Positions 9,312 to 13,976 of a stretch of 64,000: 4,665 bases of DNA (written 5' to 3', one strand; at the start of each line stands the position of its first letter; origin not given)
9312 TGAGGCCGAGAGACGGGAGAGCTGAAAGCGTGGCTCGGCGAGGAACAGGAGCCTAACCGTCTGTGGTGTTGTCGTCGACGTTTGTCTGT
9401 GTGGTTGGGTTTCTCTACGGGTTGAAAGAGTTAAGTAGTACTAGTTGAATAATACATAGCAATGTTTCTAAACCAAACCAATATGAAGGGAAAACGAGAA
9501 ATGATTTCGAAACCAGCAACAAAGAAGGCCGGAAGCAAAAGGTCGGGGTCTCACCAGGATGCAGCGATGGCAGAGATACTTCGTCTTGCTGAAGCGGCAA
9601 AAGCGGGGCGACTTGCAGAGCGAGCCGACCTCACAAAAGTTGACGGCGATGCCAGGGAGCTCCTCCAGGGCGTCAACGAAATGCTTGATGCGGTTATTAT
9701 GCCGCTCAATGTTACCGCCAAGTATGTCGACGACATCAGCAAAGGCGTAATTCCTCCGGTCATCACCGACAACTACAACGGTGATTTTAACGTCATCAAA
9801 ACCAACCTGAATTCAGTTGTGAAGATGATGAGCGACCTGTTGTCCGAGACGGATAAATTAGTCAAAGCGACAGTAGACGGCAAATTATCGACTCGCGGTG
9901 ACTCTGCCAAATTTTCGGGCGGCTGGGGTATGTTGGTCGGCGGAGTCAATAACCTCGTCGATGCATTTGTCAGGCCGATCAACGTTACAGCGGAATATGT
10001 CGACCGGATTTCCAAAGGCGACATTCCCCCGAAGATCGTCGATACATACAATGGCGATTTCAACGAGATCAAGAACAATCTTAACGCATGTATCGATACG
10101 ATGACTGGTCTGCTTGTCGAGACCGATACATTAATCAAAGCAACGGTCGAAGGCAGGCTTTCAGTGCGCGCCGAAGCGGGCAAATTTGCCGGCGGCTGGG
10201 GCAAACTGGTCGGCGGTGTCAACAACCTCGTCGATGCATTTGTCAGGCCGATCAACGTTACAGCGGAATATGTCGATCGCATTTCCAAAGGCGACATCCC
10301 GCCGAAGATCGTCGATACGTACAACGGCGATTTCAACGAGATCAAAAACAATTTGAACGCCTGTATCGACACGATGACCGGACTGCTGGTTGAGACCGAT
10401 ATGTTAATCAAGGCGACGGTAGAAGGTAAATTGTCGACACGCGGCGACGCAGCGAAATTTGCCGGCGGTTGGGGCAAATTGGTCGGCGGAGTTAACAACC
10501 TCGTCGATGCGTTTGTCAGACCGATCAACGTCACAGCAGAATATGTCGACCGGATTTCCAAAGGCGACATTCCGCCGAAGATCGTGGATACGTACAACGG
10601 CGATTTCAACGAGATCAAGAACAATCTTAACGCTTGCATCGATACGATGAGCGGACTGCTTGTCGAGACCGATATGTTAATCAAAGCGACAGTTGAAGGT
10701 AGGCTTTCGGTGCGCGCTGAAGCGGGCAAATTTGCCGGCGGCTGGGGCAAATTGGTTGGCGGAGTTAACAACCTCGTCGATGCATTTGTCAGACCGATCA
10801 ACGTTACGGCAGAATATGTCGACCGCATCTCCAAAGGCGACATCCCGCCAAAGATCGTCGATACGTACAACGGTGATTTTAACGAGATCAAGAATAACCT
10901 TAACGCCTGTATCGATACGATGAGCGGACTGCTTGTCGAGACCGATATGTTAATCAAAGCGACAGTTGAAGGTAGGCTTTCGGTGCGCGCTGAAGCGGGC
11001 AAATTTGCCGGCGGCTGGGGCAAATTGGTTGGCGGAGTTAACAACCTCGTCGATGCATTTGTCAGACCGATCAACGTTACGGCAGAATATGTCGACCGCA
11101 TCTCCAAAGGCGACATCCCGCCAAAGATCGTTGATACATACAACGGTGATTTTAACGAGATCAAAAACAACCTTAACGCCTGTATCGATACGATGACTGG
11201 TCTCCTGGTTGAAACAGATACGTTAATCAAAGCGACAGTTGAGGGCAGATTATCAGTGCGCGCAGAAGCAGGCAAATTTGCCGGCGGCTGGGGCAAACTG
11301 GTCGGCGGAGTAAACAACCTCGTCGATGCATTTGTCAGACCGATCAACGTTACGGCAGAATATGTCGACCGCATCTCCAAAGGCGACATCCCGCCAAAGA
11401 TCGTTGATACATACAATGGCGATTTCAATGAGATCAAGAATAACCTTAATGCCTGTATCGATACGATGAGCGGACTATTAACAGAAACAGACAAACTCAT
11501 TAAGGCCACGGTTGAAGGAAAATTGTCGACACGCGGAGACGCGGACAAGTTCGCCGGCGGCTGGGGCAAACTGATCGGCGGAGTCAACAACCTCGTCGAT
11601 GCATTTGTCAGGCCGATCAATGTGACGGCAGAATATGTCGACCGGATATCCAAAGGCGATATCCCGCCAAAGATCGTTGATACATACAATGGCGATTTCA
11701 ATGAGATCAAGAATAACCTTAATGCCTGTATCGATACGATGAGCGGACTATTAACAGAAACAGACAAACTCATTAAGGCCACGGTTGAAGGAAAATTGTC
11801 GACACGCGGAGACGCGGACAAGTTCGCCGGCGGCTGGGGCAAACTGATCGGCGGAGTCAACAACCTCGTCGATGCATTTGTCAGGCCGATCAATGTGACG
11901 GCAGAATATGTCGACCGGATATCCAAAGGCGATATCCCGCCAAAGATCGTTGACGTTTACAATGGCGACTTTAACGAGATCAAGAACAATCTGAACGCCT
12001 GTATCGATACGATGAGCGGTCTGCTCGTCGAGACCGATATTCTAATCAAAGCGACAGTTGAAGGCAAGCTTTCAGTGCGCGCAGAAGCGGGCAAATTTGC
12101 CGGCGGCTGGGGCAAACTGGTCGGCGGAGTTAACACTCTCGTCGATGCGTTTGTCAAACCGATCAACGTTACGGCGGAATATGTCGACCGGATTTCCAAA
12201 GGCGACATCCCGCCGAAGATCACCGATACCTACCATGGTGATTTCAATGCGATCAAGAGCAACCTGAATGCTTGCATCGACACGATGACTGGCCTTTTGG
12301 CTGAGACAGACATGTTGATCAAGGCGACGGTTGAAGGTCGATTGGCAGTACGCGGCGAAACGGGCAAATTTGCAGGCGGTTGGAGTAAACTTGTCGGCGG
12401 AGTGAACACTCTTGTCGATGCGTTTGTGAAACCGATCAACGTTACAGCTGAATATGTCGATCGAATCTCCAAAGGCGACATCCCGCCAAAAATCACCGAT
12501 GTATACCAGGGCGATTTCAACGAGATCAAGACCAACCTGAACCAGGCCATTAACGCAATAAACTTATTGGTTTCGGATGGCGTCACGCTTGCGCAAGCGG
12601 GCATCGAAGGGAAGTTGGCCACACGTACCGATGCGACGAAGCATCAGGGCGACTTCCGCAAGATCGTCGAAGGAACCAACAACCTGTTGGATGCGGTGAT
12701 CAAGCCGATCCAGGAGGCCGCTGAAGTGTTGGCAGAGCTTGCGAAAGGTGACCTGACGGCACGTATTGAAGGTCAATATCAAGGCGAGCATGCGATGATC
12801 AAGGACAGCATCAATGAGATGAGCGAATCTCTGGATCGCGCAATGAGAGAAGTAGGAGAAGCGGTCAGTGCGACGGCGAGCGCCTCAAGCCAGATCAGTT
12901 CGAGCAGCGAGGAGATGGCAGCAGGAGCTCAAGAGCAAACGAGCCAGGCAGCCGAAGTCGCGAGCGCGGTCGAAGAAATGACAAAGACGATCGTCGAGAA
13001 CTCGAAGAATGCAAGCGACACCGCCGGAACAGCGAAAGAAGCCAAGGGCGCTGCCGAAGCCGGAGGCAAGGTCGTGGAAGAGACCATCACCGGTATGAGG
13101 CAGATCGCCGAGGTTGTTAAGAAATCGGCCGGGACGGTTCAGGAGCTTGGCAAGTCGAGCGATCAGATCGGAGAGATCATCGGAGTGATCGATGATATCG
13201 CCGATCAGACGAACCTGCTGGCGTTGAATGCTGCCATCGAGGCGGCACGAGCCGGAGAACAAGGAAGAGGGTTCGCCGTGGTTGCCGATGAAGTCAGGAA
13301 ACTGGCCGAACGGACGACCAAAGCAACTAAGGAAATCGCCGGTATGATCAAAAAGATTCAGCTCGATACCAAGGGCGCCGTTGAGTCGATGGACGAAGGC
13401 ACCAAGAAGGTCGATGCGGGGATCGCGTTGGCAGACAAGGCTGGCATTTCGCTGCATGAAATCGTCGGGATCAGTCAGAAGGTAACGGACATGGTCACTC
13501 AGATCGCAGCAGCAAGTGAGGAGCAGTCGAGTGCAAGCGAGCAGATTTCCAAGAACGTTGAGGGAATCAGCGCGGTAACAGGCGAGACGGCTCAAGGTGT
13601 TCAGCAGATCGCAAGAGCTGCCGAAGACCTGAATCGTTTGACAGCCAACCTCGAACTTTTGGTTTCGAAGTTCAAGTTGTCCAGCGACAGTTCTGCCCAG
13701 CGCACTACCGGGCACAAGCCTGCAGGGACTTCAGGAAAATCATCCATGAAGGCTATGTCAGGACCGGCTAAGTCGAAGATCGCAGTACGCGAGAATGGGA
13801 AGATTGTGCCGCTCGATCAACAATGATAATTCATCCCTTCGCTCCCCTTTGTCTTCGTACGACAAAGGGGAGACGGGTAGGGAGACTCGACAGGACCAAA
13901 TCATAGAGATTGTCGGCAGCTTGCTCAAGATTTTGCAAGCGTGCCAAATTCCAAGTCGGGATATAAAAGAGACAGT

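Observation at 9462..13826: Cytoplasmic chemoreceptor built around a ~23-unit poly-HAMP array encoded by 11 near-identical 273-bp tandem repeats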

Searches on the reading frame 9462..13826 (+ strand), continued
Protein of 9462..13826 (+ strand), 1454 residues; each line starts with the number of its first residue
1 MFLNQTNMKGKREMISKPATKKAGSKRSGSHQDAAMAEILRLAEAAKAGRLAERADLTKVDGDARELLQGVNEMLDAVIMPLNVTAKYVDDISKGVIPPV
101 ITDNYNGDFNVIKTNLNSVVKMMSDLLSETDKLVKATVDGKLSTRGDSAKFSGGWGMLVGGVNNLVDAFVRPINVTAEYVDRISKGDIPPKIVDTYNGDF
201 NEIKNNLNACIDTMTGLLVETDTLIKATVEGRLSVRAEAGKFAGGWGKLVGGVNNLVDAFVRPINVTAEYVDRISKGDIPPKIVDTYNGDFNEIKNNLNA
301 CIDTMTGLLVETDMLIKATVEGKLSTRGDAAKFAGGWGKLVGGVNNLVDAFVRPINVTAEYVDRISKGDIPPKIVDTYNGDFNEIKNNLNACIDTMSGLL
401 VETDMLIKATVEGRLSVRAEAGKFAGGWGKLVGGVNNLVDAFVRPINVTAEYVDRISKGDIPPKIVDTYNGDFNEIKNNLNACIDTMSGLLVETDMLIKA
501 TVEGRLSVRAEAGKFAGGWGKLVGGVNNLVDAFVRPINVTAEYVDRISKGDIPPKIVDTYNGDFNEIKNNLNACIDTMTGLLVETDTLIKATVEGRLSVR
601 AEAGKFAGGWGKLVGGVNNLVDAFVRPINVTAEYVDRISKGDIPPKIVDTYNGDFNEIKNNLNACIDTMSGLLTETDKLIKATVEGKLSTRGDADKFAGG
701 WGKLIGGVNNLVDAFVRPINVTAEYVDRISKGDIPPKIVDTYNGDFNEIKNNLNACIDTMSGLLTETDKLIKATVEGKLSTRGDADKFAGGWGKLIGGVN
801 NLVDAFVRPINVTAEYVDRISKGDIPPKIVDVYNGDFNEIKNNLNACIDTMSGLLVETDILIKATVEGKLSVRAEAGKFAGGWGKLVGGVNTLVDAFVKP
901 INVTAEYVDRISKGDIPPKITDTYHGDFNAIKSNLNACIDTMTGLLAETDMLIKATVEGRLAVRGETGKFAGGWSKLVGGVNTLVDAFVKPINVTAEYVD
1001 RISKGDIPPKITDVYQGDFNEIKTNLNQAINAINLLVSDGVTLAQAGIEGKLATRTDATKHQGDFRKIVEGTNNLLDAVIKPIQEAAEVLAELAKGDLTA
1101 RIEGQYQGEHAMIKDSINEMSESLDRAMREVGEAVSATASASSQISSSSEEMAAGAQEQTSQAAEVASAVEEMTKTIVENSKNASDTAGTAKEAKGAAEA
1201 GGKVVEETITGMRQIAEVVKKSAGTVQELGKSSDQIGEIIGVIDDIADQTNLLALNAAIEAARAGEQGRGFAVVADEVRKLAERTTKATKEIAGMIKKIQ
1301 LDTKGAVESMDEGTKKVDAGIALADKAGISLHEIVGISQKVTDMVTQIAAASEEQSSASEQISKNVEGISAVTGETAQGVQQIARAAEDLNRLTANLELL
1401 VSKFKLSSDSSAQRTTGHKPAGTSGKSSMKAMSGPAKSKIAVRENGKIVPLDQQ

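Call 22: find_related_loci(query=window:9462-13826:+, collection=genome_contigs, flank=8000)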
Query window:9462-13826:+ (1454 aa) in genome_contigs; peptide patterns used: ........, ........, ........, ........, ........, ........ (x = any residue, [..] = any of these).
600 stretches matched a pattern (row limit reached: there are more); 575 encode a relative of the query (tblastn E <= 1e-3); the best 80 are kept; 80 distinct loci.
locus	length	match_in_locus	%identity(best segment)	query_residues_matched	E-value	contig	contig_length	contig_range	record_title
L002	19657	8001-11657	61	11-1415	0e+0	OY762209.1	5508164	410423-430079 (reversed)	MAG: Syntrophorhabdaceae bacterium isolate b67c53bf-795e-48b1-b0c8-2f1cb1e3683a genome assembly, chromosome: 1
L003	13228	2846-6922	49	33-1422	0e+0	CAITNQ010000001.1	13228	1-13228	MAG: uncultured Gemmatimonadetes bacterium isolate LaPlata_bin-0729 genome assembly, contig: bin-0729:001/561, whole gen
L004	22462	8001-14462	49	33-1418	0e+0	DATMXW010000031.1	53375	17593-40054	MAG TPA_asm: Methanospirillum sp. isolate SMAG_U13130 k141_161229, whole genome shotgun sequence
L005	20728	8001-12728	48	36-1438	0e+0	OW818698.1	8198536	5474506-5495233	metagenome genome assembly, chromosome: 1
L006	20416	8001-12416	47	33-1439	0e+0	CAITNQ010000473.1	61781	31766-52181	MAG: uncultured Gemmatimonadetes bacterium isolate LaPlata_bin-0729 genome assembly, contig: bin-0729:473/561, whole gen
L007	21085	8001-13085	47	33-1450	0e+0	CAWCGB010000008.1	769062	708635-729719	MAG: uncultured delta proteobacterium isolate MFD01231.bin.2.77 genome assembly, contig: contig_5126, whole genome shotg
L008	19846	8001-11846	47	36-1405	0e+0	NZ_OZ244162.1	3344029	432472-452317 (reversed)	MAG: Algiphilus sp. isolate dd919ab0-ff71-4ff6-8152-ac5c3678e526 chromosome 1, complete sequence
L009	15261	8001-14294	50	41-1435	0e+0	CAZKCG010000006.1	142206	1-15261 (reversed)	MAG TPA_asm: uncultured bacterium isolate SRP302447_co1_224 genome assembly, contig: NODE_436_length_142206_cov_7.500841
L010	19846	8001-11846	46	4-1454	0e+0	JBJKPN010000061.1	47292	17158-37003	MAG: Candidatus Kryptoniota bacterium isolate Bin_123 S1Ck127_6760_flag_0_multi_18.1141_len_47292, whole genome shotgun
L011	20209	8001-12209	45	36-1447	0e+0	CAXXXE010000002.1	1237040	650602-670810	MAG: Desulfatiglandales bacterium isolate d5234fa8-f814-4557-af24-a28d4dae9633 genome assembly, contig: contig_2, whole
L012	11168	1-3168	50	33-1406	0e+0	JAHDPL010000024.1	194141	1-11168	MAG: Sporomusaceae bacterium isolate SM1-B11.1 k141_27984, whole genome shotgun sequence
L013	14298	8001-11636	46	34-1422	0e+0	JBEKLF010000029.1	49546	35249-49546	MAG: Terriglobia bacterium isolate SPRUCE 364 SPRUCE_364_29, whole genome shotgun sequence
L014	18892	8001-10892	56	41-1404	0e+0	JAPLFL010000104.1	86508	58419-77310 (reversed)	MAG: Candidatus Kapaibacterium sp. isolate LacPavin_0818_WC55_MAG_34_17 LacPavin_0818_WC55_scaffold_198496, whole genome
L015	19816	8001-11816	80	1-1454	0e+0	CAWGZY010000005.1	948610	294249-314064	MAG: uncultured Bacteroidetes bacterium isolate MFD01689.bin.1.50 genome assembly, contig: contig_35140, whole genome sh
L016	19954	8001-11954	41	37-1389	0e+0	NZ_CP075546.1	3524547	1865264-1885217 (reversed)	Methanospirillum purgamenti strain J.3.6.1-F.2.7.3 chromosome, complete genome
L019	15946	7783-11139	46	30-1454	0e+0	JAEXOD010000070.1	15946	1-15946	MAG: Bacteroidetes bacterium isolate OH_HBrB_124 k127_2083918, whole genome shotgun sequence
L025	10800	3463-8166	46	30-1454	0e+0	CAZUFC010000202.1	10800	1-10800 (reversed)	MAG TPA_asm: uncultured bacterium isolate SRP141376_co4_129 genome assembly, contig: NODE_10071_length_10800_cov_7.92712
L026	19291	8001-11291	47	33-1428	0e+0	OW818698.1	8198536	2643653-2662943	metagenome genome assembly, chromosome: 1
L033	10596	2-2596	49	33-1373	0e+0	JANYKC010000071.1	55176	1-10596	MAG: Spirochaetaceae bacterium isolate GL140_5_metabinner_127 GL140_5_k141_3032651, whole genome shotgun sequence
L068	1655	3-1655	60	42-1125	0e+0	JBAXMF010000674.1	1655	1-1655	MAG: Methanomicrobiales archaeon isolate ELA446 MAG446_674, whole genome shotgun sequence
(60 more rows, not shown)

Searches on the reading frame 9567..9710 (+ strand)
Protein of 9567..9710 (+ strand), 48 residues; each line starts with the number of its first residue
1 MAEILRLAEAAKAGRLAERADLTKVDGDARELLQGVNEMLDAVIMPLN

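Call 38: search_protein_families(library=pfam, proteins=[window:9567-9710:+], max_evalue=10)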
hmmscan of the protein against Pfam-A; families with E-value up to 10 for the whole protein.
seq(48 aa): 2 families
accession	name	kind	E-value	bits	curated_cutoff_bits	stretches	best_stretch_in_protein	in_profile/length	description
PF18947.5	HAMP_2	-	4e-06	27.1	24.3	1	25-48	2-25/67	HAMP domain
PF00672.30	HAMP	-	0.11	13.2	25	1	4-42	13-50/53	HAMP domain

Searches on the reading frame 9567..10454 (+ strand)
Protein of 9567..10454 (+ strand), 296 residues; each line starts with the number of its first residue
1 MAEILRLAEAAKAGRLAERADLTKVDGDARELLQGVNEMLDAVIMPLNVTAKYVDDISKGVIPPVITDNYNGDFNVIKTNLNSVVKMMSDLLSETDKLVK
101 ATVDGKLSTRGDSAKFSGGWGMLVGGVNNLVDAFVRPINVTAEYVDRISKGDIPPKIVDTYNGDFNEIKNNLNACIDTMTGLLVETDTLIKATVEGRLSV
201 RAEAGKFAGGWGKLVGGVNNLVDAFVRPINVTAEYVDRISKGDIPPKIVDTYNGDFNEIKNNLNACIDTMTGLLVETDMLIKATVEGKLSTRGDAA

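Call 44: predict_structure(protein=window:9567-10454:+)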
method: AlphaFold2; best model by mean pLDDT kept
length: 296 residues; sequences in the alignment: 1
mean_pLDDT: 41.6   pTM: 0.34
mean pLDDT of the five models: 41.6, 39.7, 37.9, 37.5, 32.3
residues with pLDDT >= 90: 0; 70-90: 0; 50-70: 1; < 50: 295
segments of 3 or more residues with pLDDT < 50: 1-194, 196-296
pLDDT, mean of each block of 10 residues (from residue 1): 31 33 37 41 39 39 39 44 45 46 44 43 44 39 39 41 47 47 47 46 45 45 42 38 40 43 46 44 42 29
secondary structure, 60 per line:
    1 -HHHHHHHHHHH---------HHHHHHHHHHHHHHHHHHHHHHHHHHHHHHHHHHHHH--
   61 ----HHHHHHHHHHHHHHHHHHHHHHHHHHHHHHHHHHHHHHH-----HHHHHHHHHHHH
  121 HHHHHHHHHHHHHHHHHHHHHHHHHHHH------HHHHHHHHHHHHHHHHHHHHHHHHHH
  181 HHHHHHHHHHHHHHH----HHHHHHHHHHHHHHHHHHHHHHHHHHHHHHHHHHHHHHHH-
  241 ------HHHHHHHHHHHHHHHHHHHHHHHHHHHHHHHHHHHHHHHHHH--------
elements in order: H2-12 H22-58 H65-103 H109-148 H155-195 H200-239 H247-288
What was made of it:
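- Tried and rejected: Single-sequence AlphaFold2 of aa 36-331 gave pLDDT 41.6 and was unusable (call 44).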

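Call 60: predict_structure(alignment_id=A1)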
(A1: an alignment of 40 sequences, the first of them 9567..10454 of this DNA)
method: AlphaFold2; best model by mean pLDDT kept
length: 296 residues; sequences in the alignment: 40
mean_pLDDT: 90.3   pTM: 0.60
mean pLDDT of the five models: 90.3, 89.9, 87.8, 86.8, 80.2
residues with pLDDT >= 90: 183; 70-90: 113; 50-70: 0; < 50: 0
segments of 3 or more residues with pLDDT < 50: none
pLDDT, mean of each block of 10 residues (from residue 1): 90 89 91 91 87 92 91 91 92 91 87 89 90 86 92 93 91 95 92 87 92 93 86 90 91 90 93 90 90 82
secondary structure, 60 per line:
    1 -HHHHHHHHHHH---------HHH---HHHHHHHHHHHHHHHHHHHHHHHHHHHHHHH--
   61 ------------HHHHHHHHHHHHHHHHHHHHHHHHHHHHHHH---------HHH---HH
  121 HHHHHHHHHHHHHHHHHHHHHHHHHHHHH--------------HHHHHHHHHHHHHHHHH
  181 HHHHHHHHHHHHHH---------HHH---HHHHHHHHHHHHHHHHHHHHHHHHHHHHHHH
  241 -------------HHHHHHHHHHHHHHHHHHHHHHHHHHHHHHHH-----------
elements in order: H2-12 H28-58 H73-103 H119-149 H164-194 H210-240 H254-285
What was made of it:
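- It shows 31-residue helices every 45-46 aa, separated by 14-15-aa connectors (call 60).
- Tried and rejected: It was replaced by a run with a 40-row alignment (call 60).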

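Call 63: fold_search(model_id=the predicted structure, library=pdb)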
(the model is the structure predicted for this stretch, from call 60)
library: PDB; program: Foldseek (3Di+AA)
matches with E <= 10: 49; with E <= 0.001: 0
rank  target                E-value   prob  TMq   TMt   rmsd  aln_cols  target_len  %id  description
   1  4i44                  9.0e-03  1.00  0.28  0.50   7.5       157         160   12  Aer2 poly-HAMP domains: V33G HAMP1 inverted signaling mutant (released 2013-02-27)
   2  4i3m                  9.5e-03  1.00  0.29  0.55   7.5       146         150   14  Aer2 poly-HAMP domains: L44H HAMP1 CW-lock mutant (released 2013-02-27)
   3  3lnr                  2.8e-02  1.00  0.29  0.52   7.5       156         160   14  Crystal structure of poly-HAMP domains from the P. aeruginosa soluble receptor Aer2 (released 2010-05-05)
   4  4l3i_A                3.8e-01  0.14  0.17  0.14  19.4       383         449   10  Structure of the microtubule associated protein PRC1 (Protein Regulator of Cytokinesis 1) (released 2013-07-17)
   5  9a5d_A                1.1e+00  0.87  0.22  0.11   7.5       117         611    9  Integrative model of WALK-YYCH by crosslinking MS and deep learning (released 2024-09-18)
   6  4l3i_B                1.4e+00  0.09  0.18  0.14  18.8       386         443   11  Structure of the microtubule associated protein PRC1 (Protein Regulator of Cytokinesis 1) (released 2013-07-17)
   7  3zrw_B                1.8e+00  0.57  0.19  0.46  16.8       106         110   18  The structure of the dimeric Hamp-Dhp fusion A291V mutant (released 2011-06-29)
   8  2y0t_A                2.0e+00  0.94  0.15  0.73   2.0        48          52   12  The mechanisms of HAMP-mediated signaling in transmembrane receptors - the A291F mutant (released 2011-03-30)
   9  3zrw_A                2.2e+00  0.54  0.20  0.47  16.6       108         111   18  The structure of the dimeric Hamp-Dhp fusion A291V mutant (released 2011-06-29)
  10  8jiq_R                3.3e+00  0.03  0.11  0.09  34.6       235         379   14  Cryo-EM structure of the GLP-1R/GCGR dual agonist Peptide 15-bound human GCGR-Gs complex (released 2023-09-13)
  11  2l7i_MODEL_1_A        3.7e+00  0.84  0.16  0.73   1.9        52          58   12  The solution structure of the HAMP domain of the hypothetical transmembrane receptor Af1503 (A291F variant) (released 2011-01-19)
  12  7l2t_D                3.7e+00  0.03  0.11  0.07  29.3       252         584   11  cryo-EM structure of DkTx-bound minimal TRPV1 in partial open state (released 2021-09-22)
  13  4cti_C                4.3e+00  0.14  0.15  0.21  18.1       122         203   15  Escherichia coli EnvZ histidine kinase catalytic part fused to Archaeoglobus fulgidus Af1503 HAMP domain (released 2014-04-09)
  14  2y21_H                5.0e+00  0.33  0.14  0.56   3.2        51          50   24  The mechanisms of HAMP-mediated signaling in transmembrane receptors - the A291V mutant (released 2011-03-30)
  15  9kpe_R                5.3e+00  0.03  0.13  0.14  38.6       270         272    7  Cryo-EM structure of GPCR16-GiH5 complex (released 2025-04-02)
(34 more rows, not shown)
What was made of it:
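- The top three Foldseek PDB hits are the Aer2 poly-HAMP structures 4I44, 4I3M and 3LNR, each with probability 1.0 (call 63).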

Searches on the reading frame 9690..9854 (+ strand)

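Call 38: search_protein_families(library=pfam, proteins=[window:9690-9854:+], max_evalue=10)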
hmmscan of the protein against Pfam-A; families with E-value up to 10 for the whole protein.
seq(55 aa): 1 family
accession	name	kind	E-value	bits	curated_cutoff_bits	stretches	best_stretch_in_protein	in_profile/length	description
PF18947.5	HAMP_2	-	1.1e-18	67.4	24.3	1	1-48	19-66/67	HAMP domain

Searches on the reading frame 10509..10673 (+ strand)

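Call 38: search_protein_families(library=pfam, proteins=[window:10509-10673:+], max_evalue=10)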
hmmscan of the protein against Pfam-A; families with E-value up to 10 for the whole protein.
seq(55 aa): 2 families
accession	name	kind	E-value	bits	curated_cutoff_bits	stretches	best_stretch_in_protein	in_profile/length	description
PF18947.5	HAMP_2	-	2.3e-22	79.2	24.3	1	1-48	19-66/67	HAMP domain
PF00672.30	HAMP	-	0.034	14.9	25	1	2-41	6-45/53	HAMP domain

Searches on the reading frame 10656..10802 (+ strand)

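Call 38: search_protein_families(library=pfam, proteins=[window:10656-10802:+], max_evalue=10)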
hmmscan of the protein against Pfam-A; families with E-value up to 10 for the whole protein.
seq(49 aa): 1 family
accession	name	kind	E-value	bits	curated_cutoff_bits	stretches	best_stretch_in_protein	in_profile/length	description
PF18947.5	HAMP_2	-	1.6e-06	28.4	24.3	1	25-49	1-25/67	HAMP domain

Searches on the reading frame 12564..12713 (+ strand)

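Call 38: search_protein_families(library=pfam, proteins=[window:12564-12713:+], max_evalue=10)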
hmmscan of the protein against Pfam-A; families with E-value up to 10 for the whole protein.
seq(50 aa): 1 family
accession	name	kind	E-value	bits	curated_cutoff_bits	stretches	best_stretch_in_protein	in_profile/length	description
PF18947.5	HAMP_2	-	1.3e-09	38.3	24.3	1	26-50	1-25/67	HAMP domain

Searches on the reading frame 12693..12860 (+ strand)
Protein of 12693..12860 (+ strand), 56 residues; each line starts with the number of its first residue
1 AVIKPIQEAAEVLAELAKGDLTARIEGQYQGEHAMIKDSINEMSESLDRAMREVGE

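Call 38: search_protein_families(library=pfam, proteins=[window:12693-12860:+], max_evalue=10)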
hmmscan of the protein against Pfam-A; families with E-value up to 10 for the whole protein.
seq(56 aa): 3 families
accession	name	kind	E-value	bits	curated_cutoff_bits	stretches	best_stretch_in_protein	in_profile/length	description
PF18947.5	HAMP_2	-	1.4e-13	51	24.3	1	1-47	19-65/67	HAMP domain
PF00672.30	HAMP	-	1.2e-07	32.4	25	1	2-48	6-52/53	HAMP domain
PF18575.6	HAMP_N3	-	0.0002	21.3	25.7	1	7-43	3-38/43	HAMP N-terminal domain 3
